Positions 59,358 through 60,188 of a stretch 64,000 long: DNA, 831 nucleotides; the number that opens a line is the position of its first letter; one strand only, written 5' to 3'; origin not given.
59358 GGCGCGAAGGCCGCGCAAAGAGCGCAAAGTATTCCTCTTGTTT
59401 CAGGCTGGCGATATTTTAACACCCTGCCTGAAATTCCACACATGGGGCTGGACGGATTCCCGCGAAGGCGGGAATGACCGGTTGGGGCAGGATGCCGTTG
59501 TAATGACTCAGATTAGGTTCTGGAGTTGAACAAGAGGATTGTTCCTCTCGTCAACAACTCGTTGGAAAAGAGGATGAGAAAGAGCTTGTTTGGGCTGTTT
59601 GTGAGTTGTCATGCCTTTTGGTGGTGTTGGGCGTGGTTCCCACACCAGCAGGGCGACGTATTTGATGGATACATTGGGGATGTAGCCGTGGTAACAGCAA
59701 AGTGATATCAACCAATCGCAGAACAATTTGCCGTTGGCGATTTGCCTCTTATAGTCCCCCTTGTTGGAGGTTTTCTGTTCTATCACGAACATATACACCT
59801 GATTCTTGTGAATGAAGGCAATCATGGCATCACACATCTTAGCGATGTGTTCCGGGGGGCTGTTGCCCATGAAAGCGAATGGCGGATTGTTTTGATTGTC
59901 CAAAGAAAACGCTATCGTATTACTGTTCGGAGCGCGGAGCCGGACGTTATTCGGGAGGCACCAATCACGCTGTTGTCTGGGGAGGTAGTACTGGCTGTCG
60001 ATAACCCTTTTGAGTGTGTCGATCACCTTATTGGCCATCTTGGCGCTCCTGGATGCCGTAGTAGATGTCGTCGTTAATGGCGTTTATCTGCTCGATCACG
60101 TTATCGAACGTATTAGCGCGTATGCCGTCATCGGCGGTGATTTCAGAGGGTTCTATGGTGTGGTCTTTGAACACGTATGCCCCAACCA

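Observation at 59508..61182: AT-rich islet with a coupled ABC-type ATPase and a 176-aa PD-(D/E)xK-like gene: candidate uncharacterised two-gene defence cassette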

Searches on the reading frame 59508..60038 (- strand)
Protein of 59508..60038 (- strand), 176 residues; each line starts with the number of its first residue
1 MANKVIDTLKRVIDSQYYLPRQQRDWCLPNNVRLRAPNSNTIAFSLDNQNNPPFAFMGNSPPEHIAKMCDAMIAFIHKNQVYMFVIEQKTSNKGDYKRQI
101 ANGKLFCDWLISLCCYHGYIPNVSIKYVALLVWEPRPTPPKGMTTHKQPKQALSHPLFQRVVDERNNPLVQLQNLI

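Call 3: search_protein_families(library=pfam, proteins=[window:59508-60038:-], max_evalue=1)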
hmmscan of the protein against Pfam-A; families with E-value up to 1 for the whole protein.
window:59508-60038:- (176 aa): 1 family
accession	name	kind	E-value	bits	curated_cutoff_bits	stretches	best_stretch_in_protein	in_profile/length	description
PF09754.15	PAC2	-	0.11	12.7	25.8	1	12-85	30-103/215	PAC2 family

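Call 4: search_protein_families(library=padloc, proteins=[window:59508-60038:-], max_evalue=1)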
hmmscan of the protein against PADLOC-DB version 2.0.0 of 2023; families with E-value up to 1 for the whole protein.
window:59508-60038:- (176 aa): 3 families
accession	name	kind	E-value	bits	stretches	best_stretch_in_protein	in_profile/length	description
PDLC04037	PD-T4-4_B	-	5.1e-13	47.2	1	1-148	1-159/190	-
PDLC04034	PD-T4-4_B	-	1.2e-05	23.2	1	30-161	39-176/190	-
PDLC04035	PD-T4-4_B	-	0.00088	16.9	1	63-117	83-139/206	-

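Call 5: search_protein_families(library=ncbifam, proteins=[window:59508-60038:-], max_evalue=1)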
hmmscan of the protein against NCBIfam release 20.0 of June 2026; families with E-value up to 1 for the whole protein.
window:59508-60038:- (176 aa): 1 family
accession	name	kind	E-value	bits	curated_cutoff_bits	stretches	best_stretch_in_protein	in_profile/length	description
NF005593.0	PRK07324.1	equivalog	0.12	11.4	476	1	37-90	150-203/373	aminotransferase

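Call 11: find_homologous_proteins(query=window:59508-60038:-, max_evalue=0.001)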
Query window:59508-60038:- (176 aa): 70 proteins with E <= 0.001 among 73 candidates.
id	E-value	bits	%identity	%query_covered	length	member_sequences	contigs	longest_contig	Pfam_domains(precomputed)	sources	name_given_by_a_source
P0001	1.2e-118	411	100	100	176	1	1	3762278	-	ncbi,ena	-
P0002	2.6e-102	358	86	100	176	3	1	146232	-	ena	-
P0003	2.5e-99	348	83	99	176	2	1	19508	-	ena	-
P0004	3.4e-97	341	79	100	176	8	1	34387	-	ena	-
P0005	9.2e-97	340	82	99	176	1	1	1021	-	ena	-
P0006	3.0e-96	338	82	100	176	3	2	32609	-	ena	-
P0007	2.3e-87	309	73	100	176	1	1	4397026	-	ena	-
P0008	2.7e-87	309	71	100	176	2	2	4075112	-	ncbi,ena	-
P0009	9.4e-82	291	69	100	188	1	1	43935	-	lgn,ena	-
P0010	1.1e-58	216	51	100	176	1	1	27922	-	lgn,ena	-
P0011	4.9e-57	211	53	95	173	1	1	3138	-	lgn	-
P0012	1.2e-55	206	49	100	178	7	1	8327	-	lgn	-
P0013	1.2e-54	203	49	100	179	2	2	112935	-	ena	-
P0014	1.2e-54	203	51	100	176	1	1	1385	-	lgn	-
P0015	3.7e-54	201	49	100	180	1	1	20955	-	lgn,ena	-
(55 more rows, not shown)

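Call 14: find_encoding_contigs(protein=P0001, flank=10000, max_places=3)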
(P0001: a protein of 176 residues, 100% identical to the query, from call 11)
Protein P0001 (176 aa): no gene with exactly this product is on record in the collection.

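Call 15: find_related_loci(query=A1, collection=genome_contigs, flank=6000)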
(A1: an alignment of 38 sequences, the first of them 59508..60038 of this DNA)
Query A1 (176 aa) in genome_contigs; peptide patterns used: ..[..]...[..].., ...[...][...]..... (x = any residue, [..] = any of these).
66 stretches matched a pattern; 35 encode a relative of the query (tblastn E <= 1e-3); 35 distinct loci.
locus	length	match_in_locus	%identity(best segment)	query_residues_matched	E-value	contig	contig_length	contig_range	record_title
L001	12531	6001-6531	78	1-176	1e-97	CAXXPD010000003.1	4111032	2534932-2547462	MAG: Dehalococcoidia bacterium isolate 373f655a-941a-4896-bdeb-30e4fc07ddf2 genome assembly, contig: contig_3, whole gen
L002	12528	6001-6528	71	1-176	2e-91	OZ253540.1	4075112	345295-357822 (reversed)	MAG: Dehalococcoidia bacterium isolate 12151d70-3c61-4942-ab7c-45b58ecc7731 genome assembly, chromosome: 1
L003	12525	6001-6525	48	1-176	2e-57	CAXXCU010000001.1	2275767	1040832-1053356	MAG: Thermodesulfobacteriota bacterium isolate 4efedf9e-3e77-46ca-ab62-2aefeacd466c genome assembly, contig: contig_1, w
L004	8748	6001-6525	48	1-176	1e-56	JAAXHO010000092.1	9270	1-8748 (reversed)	MAG: Candidatus Poribacteria bacterium isolate Plut_88891 unfiltered_Plut_88891_genomic_contig_990382, whole genome shot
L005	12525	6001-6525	45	1-176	5e-55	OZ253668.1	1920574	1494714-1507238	MAG: Thermodesulfobacteriota bacterium isolate f530718b-0ed1-4fd9-8463-ff378a1067cc genome assembly, chromosome: 1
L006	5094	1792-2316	47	1-176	1e-54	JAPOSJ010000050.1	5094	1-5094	MAG: Candidatus Dadabacteria bacterium isolate CAR2_bin_20 NODE_4166_length_5094_cov_5.47549, whole genome shotgun seque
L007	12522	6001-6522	48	5-176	3e-51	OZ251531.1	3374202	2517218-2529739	MAG: Dehalococcoidia bacterium isolate dbfc7836-c0f4-4258-ad9f-d4e7c961b2d4 genome assembly, chromosome: 1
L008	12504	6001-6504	46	10-176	4e-50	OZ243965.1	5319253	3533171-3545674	MAG: Bryobacterales bacterium isolate d9fe4927-0271-4d34-8a35-7101854e6c69 genome assembly, chromosome: 1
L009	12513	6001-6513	43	4-176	2e-49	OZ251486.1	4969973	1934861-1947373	MAG: Bryobacterales bacterium isolate e73e1c04-a23e-4090-b35f-9f246bdcc4c2 genome assembly, chromosome: 1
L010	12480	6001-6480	45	6-166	8e-49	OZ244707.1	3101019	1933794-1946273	MAG: Dehalococcoidia bacterium isolate ff215481-6181-4eb5-bab1-de6adcd508a5 genome assembly, chromosome: 1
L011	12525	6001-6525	40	1-176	6e-48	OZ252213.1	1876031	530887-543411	MAG: Thermodesulfobacteriota bacterium isolate fe9b5591-7b88-4e57-ab13-ddad5861585a genome assembly, chromosome: 1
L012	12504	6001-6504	43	5-173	2e-47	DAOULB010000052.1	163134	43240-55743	MAG TPA_asm: Dehalococcoidia bacterium isolate S8_378 391768, whole genome shotgun sequence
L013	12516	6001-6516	44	5-176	7e-47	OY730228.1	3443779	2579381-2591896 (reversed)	MAG: Alphaproteobacteria bacterium isolate 64c7ca25-a9be-4dae-95e9-b727d493ec1e genome assembly, chromosome: 1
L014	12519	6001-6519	48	5-176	7e-47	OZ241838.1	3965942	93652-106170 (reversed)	MAG: bacterium isolate 834f4656-8c40-439b-be50-31c876aeaf38 genome assembly, chromosome: 1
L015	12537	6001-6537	43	1-175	2e-45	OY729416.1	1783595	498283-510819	MAG: Thermodesulfobacteriota bacterium isolate ba02c5ff-97d3-4768-ae28-618c4039653d genome assembly, chromosome: 1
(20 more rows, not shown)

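Call 24: search_dna_similar(query=window:59508-60038:-, collection=plasmids, mode=protein, max_evalue=0.01, max_rows=20)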
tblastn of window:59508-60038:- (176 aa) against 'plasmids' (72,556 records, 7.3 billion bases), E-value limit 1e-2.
No match.

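Call 25: search_dna_similar(query=window:59508-60038:-, collection=phages, mode=protein, max_evalue=0.01, max_rows=20)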
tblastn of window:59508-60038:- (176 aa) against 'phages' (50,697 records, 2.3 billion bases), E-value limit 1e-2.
No match.

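Call 27: predict_structure(alignment_id=A1)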
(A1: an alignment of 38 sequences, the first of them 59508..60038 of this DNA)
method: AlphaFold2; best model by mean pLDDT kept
length: 176 residues; sequences in the alignment: 38
mean_pLDDT: 86.2   pTM: 0.84
mean pLDDT of the five models: 86.2, 85.4, 85.2, 84.9, 83.3
residues with pLDDT >= 90: 107; 70-90: 48; 50-70: 13; < 50: 8
segments of 3 or more residues with pLDDT < 50: 140-147
pLDDT, mean of each block of 10 residues (from residue 1): 88 94 93 93 88 73 84 94 94 84 94 95 92 77 48 80 91 93
secondary structure, 60 per line:
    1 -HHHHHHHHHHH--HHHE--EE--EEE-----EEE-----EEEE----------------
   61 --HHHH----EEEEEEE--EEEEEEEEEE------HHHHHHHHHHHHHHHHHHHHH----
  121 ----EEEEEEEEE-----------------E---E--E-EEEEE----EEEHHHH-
elements in order: H2-12 E25-27 E33-35 E41-44 H63-66 E71-77 E80-89 H96-116 E125-133 E160-164 E169-171 H172-175

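Call 35: search_protein_representatives(alignment_id=A1)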
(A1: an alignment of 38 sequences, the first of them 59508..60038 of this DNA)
Query: 38 sequences, 178 profile positions. Proteins with E-value up to 0.001 (for the whole library): 443; up to 1e-10: 131; up to 1e-30: 49. The best 150 are listed.
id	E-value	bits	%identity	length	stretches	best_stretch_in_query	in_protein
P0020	5.6e-77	273.6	-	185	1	1-177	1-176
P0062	4.9e-64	231.4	-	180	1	1-176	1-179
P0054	3.1e-59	215.8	-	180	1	5-176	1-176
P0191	2.5e-58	212.8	-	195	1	1-176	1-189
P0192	9.3e-56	204.5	-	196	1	1-176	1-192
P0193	1.7e-54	200.4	-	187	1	6-176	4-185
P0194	2.7e-54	199.7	-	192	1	5-177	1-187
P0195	8.9e-54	198.0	-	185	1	5-176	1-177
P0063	1.5e-53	197.3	-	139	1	1-133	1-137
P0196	1.1e-52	194.4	-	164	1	5-133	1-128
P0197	1.3e-52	194.2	-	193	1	5-177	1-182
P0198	1.7e-52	193.9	-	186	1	5-176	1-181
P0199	2.1e-52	193.5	-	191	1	4-176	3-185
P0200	6.1e-52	192.0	-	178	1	5-175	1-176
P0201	2.9e-51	189.9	-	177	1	1-174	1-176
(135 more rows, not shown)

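Call 47: search_protein_families(library=pfam, proteins=[L001:6662-7843:+, L001:8733-9914:+, L001:9907-10401:+, L001:3953-4627:+, L001:2281-2796:+], max_evalue=0.001)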
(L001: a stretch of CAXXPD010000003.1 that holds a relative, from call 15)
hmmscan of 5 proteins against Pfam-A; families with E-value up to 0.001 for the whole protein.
L001:6662-7843:+ (393 aa): 0 families

L001:8733-9914:+ (393 aa): 3 families
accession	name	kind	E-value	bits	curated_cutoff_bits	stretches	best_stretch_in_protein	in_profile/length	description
PF06114.19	Peptidase_M78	-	2e-13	50.6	22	1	186-301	11-121/123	IrrE N-terminal-like domain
PF01381.28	HTH_3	-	1e-06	29.1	23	1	14-65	4-55/55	Helix-turn-helix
PF13560.12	HTH_31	-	3.8e-05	24.3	27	1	14-59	9-55/64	Helix-turn-helix domain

L001:9907-10401:+ (164 aa): 1 family
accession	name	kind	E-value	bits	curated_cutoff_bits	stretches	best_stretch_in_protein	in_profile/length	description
PF14367.12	DUF4411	-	1e-40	139.6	23.5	1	4-161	1-157/159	Domain of unknown function (DUF4411)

L001:3953-4627:+ (224 aa): 3 families
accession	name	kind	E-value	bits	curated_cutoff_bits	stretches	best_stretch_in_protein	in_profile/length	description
PF00196.25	GerE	-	2.1e-17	62.9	23.5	1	157-213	1-57/57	Bacterial regulatory proteins, luxR family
PF08281.18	Sigma70_r4_2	-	0.00015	21.8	25.7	1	159-201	11-54/54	Sigma-70, region 4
PF00989.32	PAS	-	0.00053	20.4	22.6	0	9-47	6-44/113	PAS fold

L001:2281-2796:+ (171 aa): 0 families

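Call 49: search_protein_families(library=padloc, alignment_id=A3, max_evalue=0.001)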
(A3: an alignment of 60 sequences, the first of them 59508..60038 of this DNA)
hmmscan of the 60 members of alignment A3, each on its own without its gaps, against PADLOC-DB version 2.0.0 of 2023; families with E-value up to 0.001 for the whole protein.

A. member 1, window:59508-60038:- (176 aa): 3 families
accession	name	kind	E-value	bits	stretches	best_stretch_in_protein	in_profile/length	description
PDLC04037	PD-T4-4_B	-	5.1e-13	47.2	1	1-148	1-159/190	-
PDLC04034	PD-T4-4_B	-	1.2e-05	23.2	1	30-161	39-176/190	-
PDLC04035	PD-T4-4_B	-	0.00088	16.9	0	63-117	83-139/206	-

B. families by the number of members that match (of 60 scanned): 11 families
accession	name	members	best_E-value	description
PDLC04037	PD-T4-4_B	59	3.1e-83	-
PDLC04034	PD-T4-4_B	41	4.2e-19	-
PDLC04035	PD-T4-4_B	40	3.6e-93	-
PDLC04668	PDC-M47B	12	2.8e-61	-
PDLC04665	PDC-M47B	6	1.3e-41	-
PDLC04667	PDC-M47B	6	8.3e-20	-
PDLC04036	PD-T4-4_B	6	2e-07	-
PDLC04666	PDC-M47B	4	1.3e-14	-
PDLC04669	PDC-M47B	2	1e-16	-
PDLC02570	DrmA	1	0.00058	DrmA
PDLC04563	PDC-M29B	1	0.00075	-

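Call 66: search_solved_structures(query=A3, max_evalue=1)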
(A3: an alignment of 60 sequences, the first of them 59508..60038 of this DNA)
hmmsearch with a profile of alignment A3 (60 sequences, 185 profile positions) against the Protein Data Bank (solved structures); distinct sequences matched with E-value up to 1: 0.

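Call 78: fold_search(model_id=the predicted structure, library=pdb)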
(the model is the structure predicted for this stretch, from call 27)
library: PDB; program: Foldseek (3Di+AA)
matches with E <= 10: 682; with E <= 0.001: 0
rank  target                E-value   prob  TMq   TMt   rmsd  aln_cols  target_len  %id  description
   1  2fok_A                9.3e-02  0.51  0.24  0.09   5.8        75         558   12  STRUCTURE OF RESTRICTION ENDONUCLEASE FOKI (released 1998-06-17)
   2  1bam                  1.4e-01  0.18  0.16  0.15   6.5        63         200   22  STRUCTURE OF RESTRICTION ENDONUCLEASE BAMHI PHASED AT 1.95 ANGSTROMS RESOLUTION BY MAD ANALYSIS (released 1995-02-27)
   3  2fok_B                1.6e-01  0.41  0.24  0.09   6.0        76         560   13  STRUCTURE OF RESTRICTION ENDONUCLEASE FOKI (released 1998-06-17)
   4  1esg_B                1.6e-01  0.21  0.18  0.16   7.2        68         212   18  RESTRICTION ENDONUCLEASE BAMHI BOUND TO A NON-SPECIFIC DNA. (released 2000-05-31)
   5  3bam_A                1.8e-01  0.18  0.13  0.12   6.7        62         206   21  RESTRICTION ENDONUCLEASE BAMHI COMPLEX WITH DNA AND MANGANESE IONS (POST-REACTIVE COMPLEX) (released 1999-01-13)
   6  3uwl_C                2.1e-01  0.28  0.21  0.14   5.3        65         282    9  Crystal structure of Enteroccocus faecalis thymidylate synthase (EfTS) in complex with 5-formyl tetrahydrofolate (released 2012-08-29)
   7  2bam_B                2.2e-01  0.16  0.13  0.12   6.6        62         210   21  RESTRICTION ENDONUCLEASE BAMHI COMPLEX WITH DNA AND CALCIUM IONS (PRE-REACTIVE COMPLEX). (released 1999-10-31)
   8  6q99                  2.4e-01  0.35  0.23  0.21   4.1        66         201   20  Ande virus L protein N-terminus mutant K124A (released 2020-01-15)
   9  4fgm                  2.4e-01  0.16  0.18  0.07  11.0       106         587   13  Crystal structure of the aminopeptidase N family protein Q5QTY1 from Idiomarina loihiensis. Northeast Structural Genomic (released 2012-08-01)
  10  2bam_A                2.9e-01  0.15  0.13  0.12   6.6        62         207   21  RESTRICTION ENDONUCLEASE BAMHI COMPLEX WITH DNA AND CALCIUM IONS (PRE-REACTIVE COMPLEX). (released 1999-10-31)
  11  5ld2_B                2.9e-01  0.13  0.18  0.04   5.9        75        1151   11  Cryo-EM structure of RecBCD+DNA complex revealing activated nuclease domain (released 2016-10-05)
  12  1fok_A                3.2e-01  0.21  0.24  0.09   6.7        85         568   14  STRUCTURE OF RESTRICTION ENDONUCLEASE FOKI BOUND TO DNA (released 1997-12-03)
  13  6a9a                  3.5e-01  0.41  0.25  0.19   4.3        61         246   13  Ternary complex crystal structure of dCH with dCMP and THF (released 2019-01-02)
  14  8p1l                  3.5e-01  0.30  0.22  0.02   3.9        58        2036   16  Structure of hantaan orthohantavirus (HTNV) polymerase - Apo full length (released 2024-05-22)
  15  5liq_B                3.7e-01  0.25  0.24  0.08   3.9        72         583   14  The structure of C160S,C508S,C578S mutant of Nt.BspD6I nicking endonuclease at 0.185 nm resolution . (released 2017-08-02)
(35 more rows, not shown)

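Call 94: search_protein_families(library=padloc, proteins=[L013:1190-4687:+, L009:1739-4795:+, L009:6649-9330:+, L008:972-4172:+, L008:6550-9822:+, L004:1916-4711:+, L004:39-2018:+], max_evalue=1e-10)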
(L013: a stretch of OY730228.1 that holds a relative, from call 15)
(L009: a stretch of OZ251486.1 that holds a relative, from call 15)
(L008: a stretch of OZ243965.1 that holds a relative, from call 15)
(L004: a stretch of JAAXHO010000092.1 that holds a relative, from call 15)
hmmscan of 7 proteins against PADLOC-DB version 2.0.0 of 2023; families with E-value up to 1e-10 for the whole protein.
L013:1190-4687:+ (1165 aa): 0 families

L009:1739-4795:+ (1018 aa): 0 families

L009:6649-9330:+ (893 aa): 20 families
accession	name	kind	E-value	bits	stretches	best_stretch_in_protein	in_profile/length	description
PDLC03632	MTase_III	-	0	1287.2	1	16-893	73-983/983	Type III methyltransferase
PDLC03636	MTase_III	-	1.1e-38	131.4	1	175-264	88-181/575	Type III methyltransferase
PDLC03354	MTase_II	-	2.4e-37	126.9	1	101-457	60-384/425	Type II methyltransferase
PDLC03644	MTase_III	-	2.5e-33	113.6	1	92-455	29-393/542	Type III methyltransferase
PDLC03635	MTase_III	-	7.3e-30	102.3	1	180-442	267-559/708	Type III methyltransferase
PDLC03634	MTase_III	-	1.1e-27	95.3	1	101-428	94-423/621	Type III methyltransferase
PDLC03633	MTase_III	-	3.6e-27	93.3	1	96-231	72-201/616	Type III methyltransferase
PDLC03300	MTase_II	-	8.6e-26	88.7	1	101-272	11-178/302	Type II methyltransferase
PDLC03339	MTase_II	-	8.3e-25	85.4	2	394-455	210-271/399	Type II methyltransferase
PDLC03638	MTase_III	-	5.2e-23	79.3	1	179-443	429-665/816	Type III methyltransferase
PDLC03641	MTase_III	-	8.8e-22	75.4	1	97-429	100-426/657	Type III methyltransferase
PDLC03637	MTase_III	-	2.9e-20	70.4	1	95-273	118-280/513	Type III methyltransferase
PDLC03371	MTase_II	-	4.1e-20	70.4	1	403-455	200-252/260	Type II methyltransferase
PDLC03738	oMTase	-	7.8e-18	62.3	0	403-460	213-270/376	orphan methyltransferase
PDLC03216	MTase_II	-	2.2e-16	57.8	0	403-459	203-259/364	Type II methyltransferase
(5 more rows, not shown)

L008:972-4172:+ (1066 aa): 0 families

L008:6550-9822:+ (1090 aa): 20 families
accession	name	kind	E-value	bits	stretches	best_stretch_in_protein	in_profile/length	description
PDLC03632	MTase_III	-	0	1284.4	2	48-836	74-859/983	Type III methyltransferase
PDLC03354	MTase_II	-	2.5e-41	140.1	1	133-492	60-383/425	Type II methyltransferase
PDLC03636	MTase_III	-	1.5e-37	127.6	1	208-298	89-183/575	Type III methyltransferase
PDLC03644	MTase_III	-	1.7e-37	127.4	1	124-491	29-393/542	Type III methyltransferase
PDLC03633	MTase_III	-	6.2e-30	102.4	1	128-290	72-230/616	Type III methyltransferase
PDLC03635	MTase_III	-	7.1e-30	102.3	1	212-478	267-559/708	Type III methyltransferase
PDLC03634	MTase_III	-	7.6e-29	99.1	1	133-464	94-423/621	Type III methyltransferase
PDLC03300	MTase_II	-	3.1e-26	90.2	1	133-292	11-166/302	Type II methyltransferase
PDLC03339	MTase_II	-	4.4e-25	86.3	2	135-290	5-138/399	Type II methyltransferase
PDLC03638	MTase_III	-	1.3e-24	84.6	1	211-479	429-665/816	Type III methyltransferase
PDLC03641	MTase_III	-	7.1e-23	79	1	130-465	101-426/657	Type III methyltransferase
PDLC03371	MTase_II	-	3.8e-22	77.1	1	432-491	193-252/260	Type II methyltransferase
PDLC03738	oMTase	-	4.8e-20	69.6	1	427-494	201-268/376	orphan methyltransferase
PDLC03216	MTase_II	-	6.9e-19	66.1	1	427-494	191-258/364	Type II methyltransferase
PDLC03637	MTase_III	-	2.7e-16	57.3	1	127-290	118-265/513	Type III methyltransferase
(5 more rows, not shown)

L004:1916-4711:+ (931 aa): 1 family
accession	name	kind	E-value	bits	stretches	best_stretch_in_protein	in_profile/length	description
PDLC03648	REase_III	-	1.6e-17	60.9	1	318-578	130-377/871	Type III restriction enzyme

L004:39-2018:+ (659 aa): 27 families (the best 25 are shown)
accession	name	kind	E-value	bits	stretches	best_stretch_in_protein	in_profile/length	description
PDLC03633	MTase_III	-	9.8e-104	346.2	2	266-652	288-616/616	Type III methyltransferase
PDLC03354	MTase_II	-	6.6e-65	217.8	1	14-349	78-398/425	Type II methyltransferase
PDLC03339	MTase_II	-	2e-47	159.8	2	238-343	179-286/399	Type II methyltransferase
PDLC03638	MTase_III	-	2.2e-42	143.4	1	59-339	422-685/816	Type III methyltransferase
PDLC03636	MTase_III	-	7.4e-41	138.6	2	262-331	336-405/575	Type III methyltransferase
PDLC03644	MTase_III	-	2e-40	137.1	1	18-334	58-396/542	Type III methyltransferase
PDLC03300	MTase_II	-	6.5e-40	135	2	245-332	191-277/302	Type II methyltransferase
PDLC03635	MTase_III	-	4.3e-39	132.8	2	18-171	238-373/708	Type III methyltransferase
PDLC03634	MTase_III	-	7e-38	128.9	1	20-304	116-423/621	Type III methyltransferase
PDLC03641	MTase_III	-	6e-34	115.6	1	21-308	127-429/657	Type III methyltransferase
PDLC03371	MTase_II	-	2e-31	107.5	1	206-335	148-256/260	Type II methyltransferase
PDLC03632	MTase_III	-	4.6e-29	99.1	1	18-152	184-322/983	Type III methyltransferase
PDLC03299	MTase_II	-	3.4e-24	83.9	1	237-332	163-258/296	Type II methyltransferase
PDLC03320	MTase_II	-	3.7e-21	73.6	1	246-336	190-279/289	Type II methyltransferase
PDLC03640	MTase_III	-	4.4e-21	72.9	1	19-165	64-215/654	Type III methyltransferase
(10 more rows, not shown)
